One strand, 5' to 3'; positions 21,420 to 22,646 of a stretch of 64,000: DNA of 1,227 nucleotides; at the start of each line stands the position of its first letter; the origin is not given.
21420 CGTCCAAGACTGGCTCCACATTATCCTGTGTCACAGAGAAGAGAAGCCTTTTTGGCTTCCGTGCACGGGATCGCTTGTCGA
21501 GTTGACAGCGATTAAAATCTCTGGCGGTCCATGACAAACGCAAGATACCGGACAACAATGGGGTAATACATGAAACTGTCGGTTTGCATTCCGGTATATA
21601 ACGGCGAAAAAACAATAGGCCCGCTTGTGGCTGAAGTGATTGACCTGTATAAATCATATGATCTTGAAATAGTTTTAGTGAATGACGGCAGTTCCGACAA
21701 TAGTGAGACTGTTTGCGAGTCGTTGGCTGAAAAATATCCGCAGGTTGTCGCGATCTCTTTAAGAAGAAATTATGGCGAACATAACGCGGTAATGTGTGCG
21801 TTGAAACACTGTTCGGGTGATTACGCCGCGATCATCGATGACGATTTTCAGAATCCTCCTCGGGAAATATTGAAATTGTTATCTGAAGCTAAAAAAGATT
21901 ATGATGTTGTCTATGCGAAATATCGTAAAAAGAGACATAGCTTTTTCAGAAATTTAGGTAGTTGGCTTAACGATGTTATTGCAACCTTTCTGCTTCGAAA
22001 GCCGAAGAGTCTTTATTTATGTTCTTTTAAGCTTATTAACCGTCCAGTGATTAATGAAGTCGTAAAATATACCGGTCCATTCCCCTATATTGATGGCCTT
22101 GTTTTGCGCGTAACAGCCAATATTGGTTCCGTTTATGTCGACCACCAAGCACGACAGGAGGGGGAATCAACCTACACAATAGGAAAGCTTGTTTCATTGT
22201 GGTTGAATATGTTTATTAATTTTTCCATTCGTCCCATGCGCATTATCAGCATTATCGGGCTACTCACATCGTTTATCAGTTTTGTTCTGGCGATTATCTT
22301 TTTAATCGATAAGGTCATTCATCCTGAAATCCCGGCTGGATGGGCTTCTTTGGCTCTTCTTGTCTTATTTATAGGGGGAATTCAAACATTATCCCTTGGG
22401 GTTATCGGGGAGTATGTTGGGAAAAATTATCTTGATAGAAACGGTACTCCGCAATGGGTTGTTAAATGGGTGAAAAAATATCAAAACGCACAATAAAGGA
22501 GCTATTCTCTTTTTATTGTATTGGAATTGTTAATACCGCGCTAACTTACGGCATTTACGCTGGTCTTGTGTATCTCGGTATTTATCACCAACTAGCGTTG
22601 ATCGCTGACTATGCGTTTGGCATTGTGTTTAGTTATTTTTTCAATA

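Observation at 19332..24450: Low-GC five-gene island: 3-amino-3,6-dideoxyhexose synthesis coupled to a GtrA/GtrB/GT-C lipid-carrier glycosylation set, without an N-acyltransferase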

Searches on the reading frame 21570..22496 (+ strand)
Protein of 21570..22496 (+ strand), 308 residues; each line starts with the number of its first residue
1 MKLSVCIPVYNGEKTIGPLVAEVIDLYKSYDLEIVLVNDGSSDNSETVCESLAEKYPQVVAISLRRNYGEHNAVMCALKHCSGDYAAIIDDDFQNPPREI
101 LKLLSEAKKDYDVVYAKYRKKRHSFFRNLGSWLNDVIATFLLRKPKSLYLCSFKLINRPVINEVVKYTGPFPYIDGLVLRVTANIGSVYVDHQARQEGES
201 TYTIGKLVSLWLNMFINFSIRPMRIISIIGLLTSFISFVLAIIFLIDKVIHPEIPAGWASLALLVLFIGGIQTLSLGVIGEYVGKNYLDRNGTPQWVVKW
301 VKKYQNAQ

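Call 5: search_protein_families(library=pfam, proteins=[window:21570-22496:+], max_evalue=0.01)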
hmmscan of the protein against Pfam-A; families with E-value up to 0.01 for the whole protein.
window:21570-22496:+ (308 aa): 3 families
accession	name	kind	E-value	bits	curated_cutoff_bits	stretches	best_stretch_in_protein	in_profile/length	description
PF00535.33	Glycos_transf_2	-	3.5e-31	108.8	23.3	1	4-162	1-165/168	Glycosyl transferase family 2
PF13641.12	Glyco_tranf_2_3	-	3.9e-06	27.5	27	1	3-114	3-119/230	Glycosyltransferase like family 2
PF10111.15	Glyco_tranf_2_2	-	9.1e-05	22.5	27.3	1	4-100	1-99/276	Glycosyltransferase like family 2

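Call 6: search_protein_families(library=ncbifam, proteins=[window:21570-22496:+], max_evalue=0.01)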
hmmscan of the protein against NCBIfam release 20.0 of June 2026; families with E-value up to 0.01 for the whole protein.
window:21570-22496:+ (308 aa): 18 families
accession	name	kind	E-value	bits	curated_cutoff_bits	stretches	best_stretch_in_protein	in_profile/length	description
NF007986.1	PRK10714.1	equivalog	3.3e-50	170.9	529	1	2-301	7-311/316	undecaprenyl-phosphate 4-deoxy-4-formamido-L-arabinose transferase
NF047588.1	GlcsyltransPgfSStrep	equivalog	1e-42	146.4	500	1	1-299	1-303/308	glycosyltransferase PgfS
NF007482.0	PRK10073.1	equivalog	2.6e-15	56.3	423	1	2-113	7-117/334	glycosyltransferase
TIGR03937.1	PgaC_IcaA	equivalog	5e-13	48.8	422.3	1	2-92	46-135/407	poly-beta-1,6-N-acetyl-D-glucosamine synthase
TIGR04182.1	glyco_TIGR04182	equivalog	5.5e-10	39.1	325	1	4-283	3-282/293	S-layer glycoprotein N-glycosyltransferase AglJ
NF047683.1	TeichurnBiosyTuaG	equivalog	5.4e-09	36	400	1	3-118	8-123/252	teichuronic acid biosynthesis protein TuaG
NF041875.1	EPS_EpsD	equivalog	1.4e-08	34.5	370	1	3-100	1-97/325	exopolysaccharide biosynthesis glycosyltransferase EpsD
TIGR03111.1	glyc2_xrt_Gpos1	hypoth_equivalog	2.4e-08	33.2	363.95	1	3-112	51-161/439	TIGR03111 family XrtG-associated glycosyltransferase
NF038302.1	EPS_HpsE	equivalog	4.4e-08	32.5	300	1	1-93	1-97/307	hormogonium polysaccharide biosynthesis glycosyltransferase HpsE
NF050050.1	ProtGlycPglI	equivalog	4.7e-08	32.8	500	1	2-117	3-118/306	GalNAc(5)-diNAcBac-PP-undecaprenol beta-1,3-glucosyltransferase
NF010496.0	PRK13915.1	equivalog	9e-07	28.3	262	1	2-117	32-152/307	glucosyl-3-phosphoglycerate synthase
TIGR03965.1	mycofact_glyco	equivalog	2.5e-06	26.6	280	1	3-104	76-176/467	mycofactocin biosynthesis glycosyltransferase MftF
NF053739.1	GlytfEpsEBac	equivalog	6.1e-06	25.4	450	1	2-114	2-116/265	glycosyltransferase EpsE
TIGR04283.1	glyco_like_mftF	equivalog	9.2e-06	25.4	182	1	3-55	1-52/221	TIGR04283 family arsenosugar biosynthesis glycosyltransferase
NF041394.1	GtaseAglG_Halo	equivalog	1.4e-05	24.6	440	1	1-106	1-106/304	glucosyl-dolichyl phosphate glucuronosyltransferase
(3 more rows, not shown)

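Call 19: search_solved_structures(query=window:21570-22496:+, max_evalue=0.00001)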
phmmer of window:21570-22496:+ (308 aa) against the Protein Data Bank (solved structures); distinct sequences matched with E-value up to 0.00001: 11.
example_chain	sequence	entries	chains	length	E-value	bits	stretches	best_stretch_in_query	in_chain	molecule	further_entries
9hwj_A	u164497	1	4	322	1.3e-42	149.7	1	2-301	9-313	Undecaprenyl-phosphate 4-deoxy-4-formamido-L-arabinose transferase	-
9bhc_C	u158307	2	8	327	2.7e-42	148.7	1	2-301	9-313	Undecaprenyl-phosphate 4-deoxy-4-formamido-L-arabinose transferase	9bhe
8vxh_A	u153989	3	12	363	3.9e-42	148.1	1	2-301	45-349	Undecaprenyl-phosphate 4-deoxy-4-formamido-L-arabinose transferase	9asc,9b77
5ekp_C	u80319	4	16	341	2.3e-36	129.2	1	2-299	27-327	Uncharacterized glycosyltransferase sll0501 | Glycosyltransferase sll0501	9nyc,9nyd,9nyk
9nye_A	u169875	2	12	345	2.4e-36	129.1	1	2-299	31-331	Glycosyltransferase sll0501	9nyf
5eke_A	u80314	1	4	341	3.1e-36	128.8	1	2-299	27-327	Uncharacterized glycosyltransferase sll0501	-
5mlz_A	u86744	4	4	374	3.2e-13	53.2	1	1-120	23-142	Dolichol monophosphate mannose synthase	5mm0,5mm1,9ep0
2z87_A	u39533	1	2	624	5.1e-12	49.3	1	3-114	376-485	Chondroitin synthase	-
2z86_A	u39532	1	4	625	5.1e-12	49.3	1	3-114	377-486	Chondroitin synthase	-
3bcv_A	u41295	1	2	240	2.1e-09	40.7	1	2-94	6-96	Putative glycosyltransferase protein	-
5hea_A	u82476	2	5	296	2.9e-09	40.2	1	3-94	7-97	Putative glycosyltransferase (GalT1)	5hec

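Call 22: find_homologous_proteins(query=window:21570-22496:+, max_evalue=1e-30)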
Query window:21570-22496:+ (308 aa): 6710 proteins with E <= 1e-30 among 8000 candidates; the best 120 are listed.
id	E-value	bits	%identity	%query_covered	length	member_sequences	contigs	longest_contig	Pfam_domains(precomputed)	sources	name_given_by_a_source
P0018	5.3e-204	695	100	100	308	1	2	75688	PF13641.13,PF00535.33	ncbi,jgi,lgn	jgi:polyisoprenyl-phosphate glycosyltransferase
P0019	1.2e-150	519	72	98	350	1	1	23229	PF13641.13,PF00535.33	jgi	jgi:polyisoprenyl-phosphate glycosyltransferase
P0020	1.2e-146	506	70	98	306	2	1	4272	PF13641.13,PF00535.33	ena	-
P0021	1.3e-145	503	72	97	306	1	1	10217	PF13641.13,PF00535.33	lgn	-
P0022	3.1e-145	502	70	98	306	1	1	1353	PF13641.13,PF00535.33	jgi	jgi:polyisoprenyl-phosphate glycosyltransferase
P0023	4.9e-145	501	70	98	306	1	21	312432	PF00535.33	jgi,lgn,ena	jgi:undecaprenyl-phosphate 4-deoxy-4-formamido-L-arabinose transferase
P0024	9.3e-145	500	70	98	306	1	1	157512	PF00535.33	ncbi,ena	-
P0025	2.3e-144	499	70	98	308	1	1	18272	PF13641.13,PF00535.33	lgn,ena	-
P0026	2.5e-144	499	69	98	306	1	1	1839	PF00535.33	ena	-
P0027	4.6e-144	498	70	98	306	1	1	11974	PF00535.33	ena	-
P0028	2.3e-143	495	71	98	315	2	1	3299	PF00535.33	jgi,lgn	-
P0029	3.3e-143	495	70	98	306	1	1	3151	PF13641.13,PF00535.33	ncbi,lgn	-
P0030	1.5e-142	493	70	97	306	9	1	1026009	PF13641.13,PF00535.33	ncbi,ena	-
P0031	2.5e-142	492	70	97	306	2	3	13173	PF13641.13,PF00535.33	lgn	-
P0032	1.1e-141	490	69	97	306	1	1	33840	PF13641.13,PF00535.33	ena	-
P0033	3.4e-141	488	70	98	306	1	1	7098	PF00535.33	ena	-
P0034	6.7e-141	487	69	98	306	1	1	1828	PF13641.13,PF00535.33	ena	-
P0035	1.3e-140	486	69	98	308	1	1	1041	PF00535.33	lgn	-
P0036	1.1e-139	483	70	97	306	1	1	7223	PF00535.33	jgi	jgi:polyisoprenyl-phosphate glycosyltransferase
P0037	1.5e-137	476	67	97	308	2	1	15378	PF00535.33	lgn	-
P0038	1.4e-136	473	67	98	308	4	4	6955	PF13641.13,PF00535.33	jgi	jgi:glycosyltransferase involved in cell wall biosynthesis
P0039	1.8e-136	473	65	99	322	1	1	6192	PF00535.33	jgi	jgi:glycosyltransferase involved in cell wall biosynthesis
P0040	3.1e-136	472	67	98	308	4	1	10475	PF13641.13,PF00535.33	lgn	-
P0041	4.5e-136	471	67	98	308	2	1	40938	PF00535.33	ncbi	-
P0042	8.0e-136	471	66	98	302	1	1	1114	PF10111.15,PF00535.33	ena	-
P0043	8.8e-136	471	68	98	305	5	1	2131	PF13641.13,PF00535.33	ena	-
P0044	2.7e-135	469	67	97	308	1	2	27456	PF13641.13,PF00535.33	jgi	jgi:glycosyltransferase involved in cell wall biosynthesis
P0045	6.8e-135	468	68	97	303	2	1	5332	PF00535.33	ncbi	-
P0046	8.8e-135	467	66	98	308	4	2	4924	PF00535.33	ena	-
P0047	2.2e-134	466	66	97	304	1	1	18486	PF00535.33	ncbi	-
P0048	2.9e-134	466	66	99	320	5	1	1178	PF00535.33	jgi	jgi:glycosyltransferase involved in cell wall biosynthesis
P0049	3.2e-134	465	65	98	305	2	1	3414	PF00535.33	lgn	-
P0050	6.3e-134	464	65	98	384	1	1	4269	PF00535.33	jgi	jgi:glycosyltransferase involved in cell wall biosynthesis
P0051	1.6e-133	463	65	98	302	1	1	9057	PF10111.15,PF00535.33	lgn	-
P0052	1.7e-133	463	65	97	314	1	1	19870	PF00535.33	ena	-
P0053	3.7e-133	462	66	98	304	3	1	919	PF00535.33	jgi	-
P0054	4.1e-133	462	66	97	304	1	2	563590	PF00535.33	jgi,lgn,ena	-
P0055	5.2e-133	461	65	97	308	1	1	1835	PF13641.13,PF00535.33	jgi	jgi:glycosyltransferase involved in cell wall biosynthesis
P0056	8.2e-133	461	66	98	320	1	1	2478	PF00535.33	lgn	-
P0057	1.6e-132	460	65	98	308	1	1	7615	PF13641.13,PF00535.33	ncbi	-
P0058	2.2e-132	459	63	100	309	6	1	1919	PF00535.33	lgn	-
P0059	2.2e-132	459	64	98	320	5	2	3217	PF00535.33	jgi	jgi:glycosyltransferase involved in cell wall biosynthesis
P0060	2.3e-132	459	65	97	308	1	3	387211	PF13641.13,PF00535.33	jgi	-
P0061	2.5e-132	459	63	100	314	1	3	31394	PF13641.13,PF00535.33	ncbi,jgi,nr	ncbi:MAG: glycosyltransferase family 2 protein [Spirochaetia bacterium]|jgi:glycosyltransferase invo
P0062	3.8e-132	459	64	98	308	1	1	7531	PF00535.33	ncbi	-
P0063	5.4e-132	458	65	97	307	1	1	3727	PF00535.33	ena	-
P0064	1.1e-131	457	65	97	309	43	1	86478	PF00535.33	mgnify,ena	mgnify:FL=1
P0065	1.2e-131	457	63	97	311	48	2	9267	PF00535.33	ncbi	-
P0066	1.6e-131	457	65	97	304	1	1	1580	PF00535.33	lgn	-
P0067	2.3e-131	456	64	97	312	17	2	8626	PF10111.15,PF00535.33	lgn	-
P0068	3.0e-131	456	62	98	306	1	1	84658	PF00535.33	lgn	-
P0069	3.2e-131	456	64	97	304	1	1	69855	PF00535.33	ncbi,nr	ncbi:MAG: glycosyltransferase family 2 protein [Clostridiales bacterium]|nr:glycosyltransferase fami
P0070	3.2e-131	456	64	97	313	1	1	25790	PF00535.33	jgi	jgi:undecaprenyl-phosphate 4-deoxy-4-formamido-L-arabinose transferase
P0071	3.4e-131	455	64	98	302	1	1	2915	PF00535.33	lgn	-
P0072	3.8e-131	455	65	97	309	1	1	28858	PF00535.33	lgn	-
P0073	3.8e-131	455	63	100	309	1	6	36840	PF00535.33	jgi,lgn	jgi:undecaprenyl-phosphate 4-deoxy-4-formamido-L-arabinose transferase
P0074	4.5e-131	455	66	97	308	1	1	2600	PF13641.13,PF00535.33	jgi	jgi:undecaprenyl-phosphate 4-deoxy-4-formamido-L-arabinose transferase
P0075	1.1e-130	454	65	98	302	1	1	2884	PF10111.15,PF13641.13,PF00535.33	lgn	-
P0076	1.8e-130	453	64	97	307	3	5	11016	PF00535.33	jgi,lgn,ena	-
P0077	2.6e-130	453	65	98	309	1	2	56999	PF00535.33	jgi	jgi:undecaprenyl-phosphate 4-deoxy-4-formamido-L-arabinose transferase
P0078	3.0e-130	452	63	97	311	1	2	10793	PF00535.33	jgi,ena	-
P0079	3.4e-130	452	65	97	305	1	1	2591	PF00535.33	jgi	jgi:undecaprenyl-phosphate 4-deoxy-4-formamido-L-arabinose transferase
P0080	3.4e-130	452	63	97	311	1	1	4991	PF00535.33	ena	-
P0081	1.3e-129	450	64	97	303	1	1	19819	PF10111.15,PF00535.33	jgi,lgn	jgi:undecaprenyl-phosphate 4-deoxy-4-formamido-L-arabinose transferase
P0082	1.3e-129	450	64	97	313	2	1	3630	PF00535.33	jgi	-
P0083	1.7e-129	450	66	97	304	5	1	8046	PF00535.33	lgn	-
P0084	2.7e-129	449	64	100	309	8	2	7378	PF00535.33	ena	-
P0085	3.2e-129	449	64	97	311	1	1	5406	PF00535.33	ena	-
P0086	3.3e-129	449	62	99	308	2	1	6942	PF00535.33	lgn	-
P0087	4.4e-129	449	64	97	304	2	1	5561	PF00535.33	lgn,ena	-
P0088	4.5e-129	449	62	98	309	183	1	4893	PF00535.33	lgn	-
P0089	8.5e-129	448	63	97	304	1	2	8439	PF00535.33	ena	-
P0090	9.9e-129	447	62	100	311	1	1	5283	PF00535.33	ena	-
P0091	1.1e-128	447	63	98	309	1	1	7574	PF00535.33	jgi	-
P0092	1.2e-128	447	64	97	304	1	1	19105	PF10111.15,PF00535.33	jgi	jgi:undecaprenyl-phosphate 4-deoxy-4-formamido-L-arabinose transferase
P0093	1.6e-128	447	65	97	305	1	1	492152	PF00535.33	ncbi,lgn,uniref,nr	ncbi:glycosyltransferase family 2 protein [Spirochaeta cellobiosiphila]|uniref:glycosyltransferase f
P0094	1.7e-128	447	63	97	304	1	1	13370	PF10111.15,PF13641.13,PF00535.33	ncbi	-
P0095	2.5e-128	446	64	97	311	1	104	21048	PF00535.33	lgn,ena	-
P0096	2.8e-128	446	62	97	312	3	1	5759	PF00535.33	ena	-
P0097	3.1e-128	446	64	97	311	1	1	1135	PF00535.33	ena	-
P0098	3.3e-128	446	63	97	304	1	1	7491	PF00535.33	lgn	-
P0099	3.3e-128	446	64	97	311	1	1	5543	PF00535.33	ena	-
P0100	3.4e-128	446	65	97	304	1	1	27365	PF00535.33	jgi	jgi:undecaprenyl-phosphate 4-deoxy-4-formamido-L-arabinose transferase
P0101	3.9e-128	445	64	97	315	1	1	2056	PF00535.33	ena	-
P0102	4.0e-128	445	63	97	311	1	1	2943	PF00535.33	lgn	-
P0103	4.0e-128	445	64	97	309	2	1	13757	PF10111.15,PF00535.33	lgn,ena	-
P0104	4.4e-128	445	63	97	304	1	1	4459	PF00535.33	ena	-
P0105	4.8e-128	445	64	97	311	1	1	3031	PF00535.33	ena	-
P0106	5.1e-128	445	62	97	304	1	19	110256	PF10111.15,PF00535.33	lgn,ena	-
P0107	5.2e-128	445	63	97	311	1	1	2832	PF00535.33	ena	-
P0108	6.3e-128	445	63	97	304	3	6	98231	PF00535.33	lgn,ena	-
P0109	6.6e-128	445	63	97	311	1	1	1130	PF00535.33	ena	-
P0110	6.7e-128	445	63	97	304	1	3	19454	PF00535.33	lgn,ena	-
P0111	7.5e-128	445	63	97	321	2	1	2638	PF00535.33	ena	-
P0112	7.6e-128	444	62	100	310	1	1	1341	PF00535.33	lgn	-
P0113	7.7e-128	444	64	97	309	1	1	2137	PF00535.33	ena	-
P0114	8.1e-128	444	63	98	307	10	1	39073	PF00535.33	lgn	-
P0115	8.7e-128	444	62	97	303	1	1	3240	PF10111.15,PF00535.33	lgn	-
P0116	1.3e-127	444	64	98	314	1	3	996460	PF00535.33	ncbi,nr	ncbi:MAG: glycosyltransferase family 2 protein [Bacteroides sp.]|nr:glycosyltransferase family 2 pro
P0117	1.3e-127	444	62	99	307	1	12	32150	PF10111.15,PF13641.13,PF00535.33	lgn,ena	-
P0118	1.3e-127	444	63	97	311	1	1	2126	PF00535.33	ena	-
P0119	1.6e-127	443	62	97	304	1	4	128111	PF10111.15,PF00535.33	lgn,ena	-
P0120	1.7e-127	443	62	99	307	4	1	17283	PF10111.15,PF13641.13,PF00535.33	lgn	-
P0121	1.7e-127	443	63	97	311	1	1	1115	PF00535.33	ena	-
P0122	1.7e-127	443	63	97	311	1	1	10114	PF00535.33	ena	-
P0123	1.7e-127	443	62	99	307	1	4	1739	PF10111.15,PF13641.13,PF00535.33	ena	-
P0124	1.8e-127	443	62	99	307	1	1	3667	PF10111.15,PF00535.33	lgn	-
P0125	1.8e-127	443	65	97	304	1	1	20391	PF00535.33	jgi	jgi:undecaprenyl-phosphate 4-deoxy-4-formamido-L-arabinose transferase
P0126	2.1e-127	443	63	97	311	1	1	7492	PF00535.33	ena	-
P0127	3.2e-127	442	62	97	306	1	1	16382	PF13641.13,PF00535.33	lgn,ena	-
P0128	3.5e-127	442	62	99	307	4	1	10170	PF10111.15,PF13641.13,PF00535.33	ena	-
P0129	3.7e-127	442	62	97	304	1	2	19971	PF10111.15,PF00535.33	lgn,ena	-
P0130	4.4e-127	442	62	99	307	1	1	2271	PF10111.15,PF13641.13,PF00535.33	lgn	-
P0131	4.6e-127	442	62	99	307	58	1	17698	PF10111.15,PF00535.33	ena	-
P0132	4.6e-127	442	62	97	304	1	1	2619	PF10111.15,PF00535.33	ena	-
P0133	4.7e-127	442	62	99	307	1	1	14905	PF10111.15,PF13641.13,PF00535.33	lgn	-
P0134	6.3e-127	441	64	97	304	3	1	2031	PF00535.33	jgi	jgi:undecaprenyl-phosphate 4-deoxy-4-formamido-L-arabinose transferase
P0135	6.7e-127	441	62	97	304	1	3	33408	PF00535.33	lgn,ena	-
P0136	7.4e-127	441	64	97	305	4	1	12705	PF00535.33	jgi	jgi:undecaprenyl-phosphate 4-deoxy-4-formamido-L-arabinose transferase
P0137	7.8e-127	441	64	97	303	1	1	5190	PF10111.15,PF00535.33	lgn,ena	-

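Call 24: find_encoding_contigs(protein=P0019, flank=10000, max_places=2)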
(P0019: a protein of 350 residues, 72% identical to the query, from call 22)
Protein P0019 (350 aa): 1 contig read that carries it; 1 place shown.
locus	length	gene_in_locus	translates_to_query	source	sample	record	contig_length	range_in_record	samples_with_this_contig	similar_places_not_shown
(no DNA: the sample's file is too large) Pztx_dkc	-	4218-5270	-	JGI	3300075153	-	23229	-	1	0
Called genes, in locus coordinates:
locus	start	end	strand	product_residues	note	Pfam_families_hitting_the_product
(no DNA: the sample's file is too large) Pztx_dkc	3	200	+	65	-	?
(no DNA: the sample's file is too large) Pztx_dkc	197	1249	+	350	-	-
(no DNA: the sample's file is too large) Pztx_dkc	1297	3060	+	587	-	-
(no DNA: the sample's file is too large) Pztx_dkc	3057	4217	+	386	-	PF13439:Glyco_transf_4 (weak), PF13579:Glyco_trans_4_4, PF20706:GT4-conflict, PF00534:Glycos_transf_1, PF13692:Glyco_trans_1_4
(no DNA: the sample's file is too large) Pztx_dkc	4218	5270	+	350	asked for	PF13641:Glyco_tranf_2_3 (weak), PF00535:Glycos_transf_2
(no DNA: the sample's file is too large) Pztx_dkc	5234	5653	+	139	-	PF04138:GtrA_DPMS_TM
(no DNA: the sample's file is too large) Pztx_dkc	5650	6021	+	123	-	PF05523:FdtA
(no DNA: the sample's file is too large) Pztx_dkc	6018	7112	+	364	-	PF01041:DegT_DnrJ_EryC1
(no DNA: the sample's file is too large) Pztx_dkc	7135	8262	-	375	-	PF13579:Glyco_trans_4_4 (weak), PF13439:Glyco_transf_4, PF00534:Glycos_transf_1, PF20706:GT4-conflict (weak), PF13692:Glyco_trans_1_4, PF13524:Glyco_trans_1_2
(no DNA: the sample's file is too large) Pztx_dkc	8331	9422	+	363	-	PF13524:Glyco_trans_1_2 (weak)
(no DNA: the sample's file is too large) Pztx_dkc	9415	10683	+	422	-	PF03721:UDPG_MGDP_dh_N, PF00984:UDPG_MGDP_dh, PF03720:UDPG_MGDP_dh_C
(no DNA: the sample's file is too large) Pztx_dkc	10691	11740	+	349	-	PF01073:3Beta_HSD, PF01370:Epimerase, PF02719:Polysacc_synt_2 (weak), PF04321:RmlD_sub_bind, PF07993:NAD_binding_4 (faint), PF16363:GDP_Man_Dehyd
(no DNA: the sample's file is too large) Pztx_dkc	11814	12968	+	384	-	PF13477:Glyco_trans_4_2, PF13579:Glyco_trans_4_4, PF00534:Glycos_transf_1, PF13692:Glyco_trans_1_4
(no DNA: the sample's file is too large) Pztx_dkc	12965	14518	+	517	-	PF13231:PMT_2 (weak)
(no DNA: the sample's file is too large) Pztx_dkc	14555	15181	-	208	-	PF04138:GtrA_DPMS_TM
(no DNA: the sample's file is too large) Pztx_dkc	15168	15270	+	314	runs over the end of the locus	PF00535:Glycos_transf_2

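Call 25: find_encoding_contigs(protein=P0030, flank=8000, max_places=2)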
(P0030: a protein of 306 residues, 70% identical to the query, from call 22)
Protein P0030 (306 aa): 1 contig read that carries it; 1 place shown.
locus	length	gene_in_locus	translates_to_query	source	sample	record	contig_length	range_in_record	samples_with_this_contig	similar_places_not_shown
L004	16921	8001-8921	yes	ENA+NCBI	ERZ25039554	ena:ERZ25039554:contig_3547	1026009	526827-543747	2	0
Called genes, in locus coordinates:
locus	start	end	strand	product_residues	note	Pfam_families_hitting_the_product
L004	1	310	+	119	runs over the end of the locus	PF00534:Glycos_transf_1, PF13692:Glyco_trans_1_4, PF20706:GT4-conflict (weak)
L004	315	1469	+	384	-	PF20706:GT4-conflict, PF13439:Glyco_transf_4, PF13579:Glyco_trans_4_4, PF00534:Glycos_transf_1, PF13692:Glyco_trans_1_4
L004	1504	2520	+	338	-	PF00155:Aminotran_1_2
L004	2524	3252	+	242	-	PF00483:NTP_transferase, PF12804:NTP_transf_3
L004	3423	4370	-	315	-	PF13439:Glyco_transf_4, PF00534:Glycos_transf_1 (weak)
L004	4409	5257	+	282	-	-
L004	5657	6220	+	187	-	PF01066:CDP-OH_P_transf (weak)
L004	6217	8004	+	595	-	-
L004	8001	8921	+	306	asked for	PF00535:Glycos_transf_2, PF13641:Glyco_tranf_2_3 (weak)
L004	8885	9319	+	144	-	PF04138:GtrA_DPMS_TM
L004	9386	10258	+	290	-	PF00483:NTP_transferase, PF12804:NTP_transf_3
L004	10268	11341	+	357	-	PF01073:3Beta_HSD, PF01370:Epimerase, PF02719:Polysacc_synt_2, PF04321:RmlD_sub_bind, PF16363:GDP_Man_Dehyd, PF07993:NAD_binding_4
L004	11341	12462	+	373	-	PF13477:Glyco_trans_4_2, PF13439:Glyco_transf_4, PF13579:Glyco_trans_4_4, PF20706:GT4-conflict (faint), PF00534:Glycos_transf_1, PF13692:Glyco_trans_1_4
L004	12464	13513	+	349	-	PF01073:3Beta_HSD, PF01370:Epimerase, PF02719:Polysacc_synt_2, PF04321:RmlD_sub_bind, PF07993:NAD_binding_4, PF16363:GDP_Man_Dehyd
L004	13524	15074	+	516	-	PF13231:PMT_2 (weak)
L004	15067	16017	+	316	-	PF03706:LPG_synthase_TM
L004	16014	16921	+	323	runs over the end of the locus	PF00535:Glycos_transf_2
